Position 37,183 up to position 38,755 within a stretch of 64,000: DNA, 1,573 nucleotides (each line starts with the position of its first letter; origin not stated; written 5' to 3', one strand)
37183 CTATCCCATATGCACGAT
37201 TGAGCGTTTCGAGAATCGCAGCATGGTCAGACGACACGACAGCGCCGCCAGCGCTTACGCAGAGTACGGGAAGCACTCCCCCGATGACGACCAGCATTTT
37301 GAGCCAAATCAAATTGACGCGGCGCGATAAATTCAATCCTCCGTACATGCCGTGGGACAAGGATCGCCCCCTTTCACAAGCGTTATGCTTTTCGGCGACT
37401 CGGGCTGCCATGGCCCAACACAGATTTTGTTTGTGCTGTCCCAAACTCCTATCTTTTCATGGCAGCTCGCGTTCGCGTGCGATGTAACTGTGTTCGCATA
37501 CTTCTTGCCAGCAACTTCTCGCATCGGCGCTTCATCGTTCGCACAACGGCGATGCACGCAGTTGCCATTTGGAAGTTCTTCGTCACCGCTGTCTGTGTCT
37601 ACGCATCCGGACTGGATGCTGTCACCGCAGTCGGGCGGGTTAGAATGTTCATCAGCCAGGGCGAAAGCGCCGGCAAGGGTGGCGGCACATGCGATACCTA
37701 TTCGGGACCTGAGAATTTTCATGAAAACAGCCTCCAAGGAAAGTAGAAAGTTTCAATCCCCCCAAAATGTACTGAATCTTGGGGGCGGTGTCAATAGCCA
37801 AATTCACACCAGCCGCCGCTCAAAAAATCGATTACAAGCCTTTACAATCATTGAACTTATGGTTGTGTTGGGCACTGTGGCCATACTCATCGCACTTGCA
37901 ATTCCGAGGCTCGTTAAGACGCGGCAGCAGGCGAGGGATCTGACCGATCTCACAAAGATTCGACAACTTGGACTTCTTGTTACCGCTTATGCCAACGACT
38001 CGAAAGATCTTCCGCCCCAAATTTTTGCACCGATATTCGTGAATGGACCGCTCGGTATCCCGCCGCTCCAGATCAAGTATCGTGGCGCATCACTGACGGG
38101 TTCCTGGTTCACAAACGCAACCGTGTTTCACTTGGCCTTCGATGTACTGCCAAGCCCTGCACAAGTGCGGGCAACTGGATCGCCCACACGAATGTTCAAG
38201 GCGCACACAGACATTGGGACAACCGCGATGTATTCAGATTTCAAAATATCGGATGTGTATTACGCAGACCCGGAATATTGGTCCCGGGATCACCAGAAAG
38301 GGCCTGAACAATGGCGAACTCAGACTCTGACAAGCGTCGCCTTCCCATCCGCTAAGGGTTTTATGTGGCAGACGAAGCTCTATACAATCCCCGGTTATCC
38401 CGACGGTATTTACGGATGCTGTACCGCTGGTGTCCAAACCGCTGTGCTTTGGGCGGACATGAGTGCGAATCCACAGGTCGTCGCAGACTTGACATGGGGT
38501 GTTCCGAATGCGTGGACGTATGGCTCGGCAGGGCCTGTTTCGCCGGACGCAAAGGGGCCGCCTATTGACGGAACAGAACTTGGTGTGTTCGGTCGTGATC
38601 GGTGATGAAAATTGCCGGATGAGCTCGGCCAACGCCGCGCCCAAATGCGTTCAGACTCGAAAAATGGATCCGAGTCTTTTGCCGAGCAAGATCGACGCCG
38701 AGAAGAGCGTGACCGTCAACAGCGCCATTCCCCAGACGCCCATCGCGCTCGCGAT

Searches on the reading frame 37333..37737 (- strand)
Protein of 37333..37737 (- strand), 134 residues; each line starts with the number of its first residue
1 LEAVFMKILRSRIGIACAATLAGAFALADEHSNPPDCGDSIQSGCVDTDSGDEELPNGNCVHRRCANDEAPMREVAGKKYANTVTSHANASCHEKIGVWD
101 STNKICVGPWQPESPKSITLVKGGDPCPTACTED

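Call 8: search_protein_families(library=pfam, proteins=[window:37333-37737:-], max_evalue=1)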
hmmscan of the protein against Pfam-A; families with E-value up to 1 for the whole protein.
window:37333-37737:- (134 aa): 1 family
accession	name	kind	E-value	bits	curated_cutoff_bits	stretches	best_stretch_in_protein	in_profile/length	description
PF10367.15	zf-Vps39_C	-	0.074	13.1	24.7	1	55-68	27-40/41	Vacuolar sorting protein 39 C-terminal zinc finger domain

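Call 9: search_protein_families(library=ncbifam, proteins=[window:37333-37737:-], max_evalue=1)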
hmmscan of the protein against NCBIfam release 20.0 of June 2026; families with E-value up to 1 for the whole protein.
window:37333-37737:- (134 aa): 0 families

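Call 82: search_protein_families(library=padloc, proteins=[window:37333-37722:-], max_evalue=0.1)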
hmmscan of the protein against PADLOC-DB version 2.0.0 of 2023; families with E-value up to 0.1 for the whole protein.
window:37333-37722:- (129 aa): 1 family
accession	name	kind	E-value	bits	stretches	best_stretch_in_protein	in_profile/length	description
PDLC00032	DruM2|DruM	-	0.049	10.9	1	82-124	42-82/424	DNA cytosine methylase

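Call 84: search_solved_structures(query=A9, max_evalue=10)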
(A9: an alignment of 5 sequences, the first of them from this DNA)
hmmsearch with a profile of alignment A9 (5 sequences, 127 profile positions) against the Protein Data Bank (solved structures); distinct sequences matched with E-value up to 10: 24.
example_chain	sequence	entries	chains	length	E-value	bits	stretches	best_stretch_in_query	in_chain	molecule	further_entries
2ypf_A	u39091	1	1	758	9.8e-08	35.4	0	65-99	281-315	AVRBS3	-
4osk_A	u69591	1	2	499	0.0043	20.4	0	67-99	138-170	Hax3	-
3v6p_A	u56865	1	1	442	0.0046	20.3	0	68-99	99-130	dHax3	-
6jw5_A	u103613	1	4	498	0.0065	19.8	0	68-99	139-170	TAL effector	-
6jtq_A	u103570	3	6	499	0.0068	19.7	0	68-99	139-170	TAL effector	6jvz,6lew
6jw0_A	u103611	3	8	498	0.007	19.7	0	68-99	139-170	TAL effector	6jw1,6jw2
4osr_A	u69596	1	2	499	0.0074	19.6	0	68-99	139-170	Hax3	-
4gg4_A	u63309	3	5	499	0.0086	19.4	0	68-99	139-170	Hax3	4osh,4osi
6jw3_A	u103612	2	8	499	0.0094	19.3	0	68-99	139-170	TAL effector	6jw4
4gjp_A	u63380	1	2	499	0.0097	19.2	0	67-99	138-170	Hax3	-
4osv_A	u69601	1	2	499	0.0097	19.2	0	67-99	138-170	Hax3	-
4ot3_A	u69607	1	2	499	0.01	19.1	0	68-99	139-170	Hax3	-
4oss_A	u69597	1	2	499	0.011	19.1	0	67-99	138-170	Hax3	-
4ot0_A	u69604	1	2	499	0.011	19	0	68-99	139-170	Hax3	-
4osq_A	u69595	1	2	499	0.012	19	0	68-99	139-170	Hax3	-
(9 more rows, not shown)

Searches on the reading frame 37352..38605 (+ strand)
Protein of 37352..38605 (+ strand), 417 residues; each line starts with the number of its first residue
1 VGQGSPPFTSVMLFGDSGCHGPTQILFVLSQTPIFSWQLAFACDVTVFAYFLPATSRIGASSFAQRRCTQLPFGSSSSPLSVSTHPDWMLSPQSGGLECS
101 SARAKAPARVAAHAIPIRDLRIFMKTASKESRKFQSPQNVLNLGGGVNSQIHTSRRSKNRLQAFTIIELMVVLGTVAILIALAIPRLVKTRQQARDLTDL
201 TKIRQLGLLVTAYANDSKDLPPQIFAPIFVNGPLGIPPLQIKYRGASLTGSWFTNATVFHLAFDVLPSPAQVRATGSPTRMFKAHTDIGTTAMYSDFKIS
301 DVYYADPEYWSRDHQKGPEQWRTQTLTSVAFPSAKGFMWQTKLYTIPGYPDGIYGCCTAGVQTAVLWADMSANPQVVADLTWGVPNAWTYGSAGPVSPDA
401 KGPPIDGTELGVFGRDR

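Call 8: search_protein_families(library=pfam, proteins=[window:37352-38605:+], max_evalue=1)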
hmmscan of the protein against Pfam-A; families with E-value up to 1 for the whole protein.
window:37352-38605:+ (417 aa): 1 family
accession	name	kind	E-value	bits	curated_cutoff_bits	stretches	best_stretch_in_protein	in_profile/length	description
PF07963.17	N_methyl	-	0.0011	18.9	21.2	1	160-183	3-26/27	Prokaryotic N-terminal methylation motif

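Call 9: search_protein_families(library=ncbifam, proteins=[window:37352-38605:+], max_evalue=1)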
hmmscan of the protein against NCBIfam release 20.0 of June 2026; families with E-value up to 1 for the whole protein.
window:37352-38605:+ (417 aa): 9 families
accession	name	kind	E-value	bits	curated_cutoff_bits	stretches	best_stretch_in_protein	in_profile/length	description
NF040999.1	pilin_ComGC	equivalog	3.4e-06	27.2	75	1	162-197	2-37/84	competence type IV pilus major pilin ComGC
NF007862.0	PRK10574.1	equivalog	2.1e-05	24.7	138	1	161-200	4-42/145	prepilin peptidase-dependent pilin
NF041775.1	typeIV_PilA_Myxo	equivalog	3e-05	24.1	400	1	157-196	6-45/214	type IV pilin protein PilA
TIGR01710.1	typeII_sec_gspG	equivalog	3.3e-05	23.9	88.85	1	163-221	2-60/134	type II secretion system major pseudopilin GspG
NF041013.1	T4P_ComGE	equivalog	0.0019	18.3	49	1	160-198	2-40/83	competence type IV pilus minor pilin ComGE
TIGR02596.1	TIGR02596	subfamily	0.0059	16.7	70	1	164-197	1-33/196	Verru_Chthon cassette protein D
TIGR01708.2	typeII_sec_gspH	equivalog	0.012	15.6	80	1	164-193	4-39/169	type II secretion system minor pseudopilin GspH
NF007800.0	PRK10506.1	equivalog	0.12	12.2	158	1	157-205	4-52/163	prepilin peptidase-dependent protein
TIGR02532.1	IV_pilin_GFxxxE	domain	0.47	10.4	16.3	1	163-184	3-24/24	prepilin-type N-terminal cleavage/methylation domain-containing protein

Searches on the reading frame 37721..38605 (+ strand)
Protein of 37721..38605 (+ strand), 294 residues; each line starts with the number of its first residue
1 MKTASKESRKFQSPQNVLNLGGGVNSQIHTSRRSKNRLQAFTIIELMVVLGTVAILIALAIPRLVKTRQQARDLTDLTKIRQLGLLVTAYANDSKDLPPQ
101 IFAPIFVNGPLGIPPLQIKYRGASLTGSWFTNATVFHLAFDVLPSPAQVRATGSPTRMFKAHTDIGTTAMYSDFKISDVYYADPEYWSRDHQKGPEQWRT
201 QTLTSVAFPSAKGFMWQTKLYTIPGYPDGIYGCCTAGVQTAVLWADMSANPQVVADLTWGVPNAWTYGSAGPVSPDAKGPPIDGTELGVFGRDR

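Call 59: find_related_loci(query=A10, collection=metagenome_contigs, flank=5000)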
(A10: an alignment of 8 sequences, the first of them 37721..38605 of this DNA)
Query A10 (294 aa) in metagenome_contigs; peptide patterns used: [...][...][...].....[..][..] (x = any residue, [..] = any of these).
66 stretches matched a pattern; 2 encode a relative of the query (tblastn E <= 1e-3); 2 distinct loci.
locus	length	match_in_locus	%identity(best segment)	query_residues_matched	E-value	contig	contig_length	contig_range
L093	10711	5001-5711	48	58-294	4e-71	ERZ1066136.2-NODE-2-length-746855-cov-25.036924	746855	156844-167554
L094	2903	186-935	32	41-294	3e-33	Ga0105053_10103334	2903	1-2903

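Call 76: search_solved_structures(query=A10, max_evalue=1)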
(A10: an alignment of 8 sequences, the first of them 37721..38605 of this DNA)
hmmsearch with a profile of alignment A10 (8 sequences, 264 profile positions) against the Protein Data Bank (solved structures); distinct sequences matched with E-value up to 1: 21.
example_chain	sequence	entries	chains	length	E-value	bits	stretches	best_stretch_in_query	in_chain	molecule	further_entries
7tgg_A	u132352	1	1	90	9.4e-08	34.9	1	4-63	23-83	Geopilin domain 1 protein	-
9egp_A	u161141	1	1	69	1.2e-07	34.6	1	4-44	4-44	Geopilin domain 1 protein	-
2m7g_A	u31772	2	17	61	3.9e-06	29.6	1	11-63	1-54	Geopilin domain 1 protein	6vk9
6xxd_A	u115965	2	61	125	3.1e-05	26.6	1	11-45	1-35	PilA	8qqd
8pfb_G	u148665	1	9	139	6.7e-05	25.5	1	11-64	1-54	Type IV pilin PilE1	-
9laa_A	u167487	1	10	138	8.1e-05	25.3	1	4-37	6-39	Type IV pilin protein PilA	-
5wda_A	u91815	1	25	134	0.00021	23.9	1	11-66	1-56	General secretion pathway protein G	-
5kua_A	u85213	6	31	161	0.00034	23.2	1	11-43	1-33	pilin | Neisseria meningitidis PilE variant SB-GATDH | Neisseria meningitidis PilE, SB-DATDH variant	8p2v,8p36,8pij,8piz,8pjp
8tj2_C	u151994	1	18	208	0.00035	23.2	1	11-53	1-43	Type IV major pilin protein PilA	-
8tum_e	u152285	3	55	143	0.00036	23.2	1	11-55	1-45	Type IV major pilin protein PilA | Pilin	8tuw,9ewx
8p3b_A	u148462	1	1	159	0.00046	22.8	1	11-43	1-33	Fimbrial protein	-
2hi2_A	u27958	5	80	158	0.00046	22.8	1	11-43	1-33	Fimbrial protein | PilA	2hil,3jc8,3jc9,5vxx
1ay2_A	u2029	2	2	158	0.00047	22.8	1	11-43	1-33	TYPE 4 PILIN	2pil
1oqw_A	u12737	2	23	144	0.00053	22.6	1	11-55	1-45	Fimbrial protein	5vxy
6xxe_A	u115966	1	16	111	0.00059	22.4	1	11-69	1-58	Uncharacterized protein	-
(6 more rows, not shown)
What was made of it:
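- The family profile hits the N-terminal helices of solved pilins and GspG, with E from 9e-8 to 2e-4 (call 76).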

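Call 82: search_protein_families(library=padloc, proteins=[window:37721-38605:+], max_evalue=0.1)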
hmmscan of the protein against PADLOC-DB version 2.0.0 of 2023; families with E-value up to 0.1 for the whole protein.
window:37721-38605:+ (294 aa): 0 families

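Call 98: search_protein_families(library=pfam, alignment_id=A10, max_evalue=0.1)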
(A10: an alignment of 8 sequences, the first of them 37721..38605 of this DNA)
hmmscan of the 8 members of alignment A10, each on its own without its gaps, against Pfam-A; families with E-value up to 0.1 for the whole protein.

A. member 1, window:37721-38605:+ (294 aa): 1 family
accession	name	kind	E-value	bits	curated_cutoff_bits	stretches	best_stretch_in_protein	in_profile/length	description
PF07963.17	N_methyl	-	0.00073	19.5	21.2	1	37-60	3-26/27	Prokaryotic N-terminal methylation motif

B. families by the number of members that match (of 8 scanned): 5 families
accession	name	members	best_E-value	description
PF07963.17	N_methyl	6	1.7e-05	Prokaryotic N-terminal methylation motif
PF07596.16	SBP_bac_10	3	0.025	Protein of unknown function (DUF1559)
PF12386.14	Peptidase_C71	2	0.0083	Pseudomurein endo-isopeptidase Pei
PF11773.13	ComGE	1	0.015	Competence system putative prepilin ComGE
PF05970.20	PIF1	1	0.097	PIF1-like helicase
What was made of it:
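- On Type IV pilin-like proteins (class III signal peptide; PF07963 / TIGR02532): Six of 8 family members do match N_methyl at E<=0.1, with a best E of 1.7e-5 (call 98).
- N_methyl matches 6 of 8 family members (call 98).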

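Call 99: search_protein_families(library=ncbifam, alignment_id=A10, max_evalue=0.01)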
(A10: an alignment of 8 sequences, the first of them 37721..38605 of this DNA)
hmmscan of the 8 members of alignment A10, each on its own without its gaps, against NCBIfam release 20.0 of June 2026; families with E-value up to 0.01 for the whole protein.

A. member 1, window:37721-38605:+ (294 aa): 7 families
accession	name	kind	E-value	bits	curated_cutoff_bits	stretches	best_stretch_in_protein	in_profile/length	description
NF040999.1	pilin_ComGC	equivalog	2.1e-06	27.8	75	1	39-74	2-37/84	competence type IV pilus major pilin ComGC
NF007862.0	PRK10574.1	equivalog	1.1e-05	25.6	138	1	38-77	4-42/145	prepilin peptidase-dependent pilin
TIGR01710.1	typeII_sec_gspG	equivalog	1.9e-05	24.7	88.85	1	40-98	2-60/134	type II secretion system major pseudopilin GspG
NF041775.1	typeIV_PilA_Myxo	equivalog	2e-05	24.7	400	1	34-73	6-45/214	type IV pilin protein PilA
NF041013.1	T4P_ComGE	equivalog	0.0012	18.9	49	1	37-75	2-40/83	competence type IV pilus minor pilin ComGE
TIGR02596.1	TIGR02596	subfamily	0.0038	17.3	70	1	41-74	1-33/196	Verru_Chthon cassette protein D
TIGR01708.2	typeII_sec_gspH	equivalog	0.0077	16.2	80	0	41-70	4-39/169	type II secretion system minor pseudopilin GspH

B. families by the number of members that match (of 8 scanned): 10 families
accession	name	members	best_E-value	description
NF040999.1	pilin_ComGC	5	1.2e-07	competence type IV pilus major pilin ComGC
TIGR01710.1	typeII_sec_gspG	5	2e-06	type II secretion system major pseudopilin GspG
NF041013.1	T4P_ComGE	5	9e-05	competence type IV pilus minor pilin ComGE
TIGR02596.1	TIGR02596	5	0.00016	Verru_Chthon cassette protein D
NF007862.0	PRK10574.1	4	1.1e-05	prepilin peptidase-dependent pilin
NF041775.1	typeIV_PilA_Myxo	4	2e-05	type IV pilin protein PilA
TIGR02532.1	IV_pilin_GFxxxE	4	0.00035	prepilin-type N-terminal cleavage/methylation domain-containing protein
TIGR01708.2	typeII_sec_gspH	3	0.0033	type II secretion system minor pseudopilin GspH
NF004697.0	PRK06034.1-3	1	0.0031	hypothetical protein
NF041002.1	pilin_ComGF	1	0.005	competence type IV pilus minor pilin ComGF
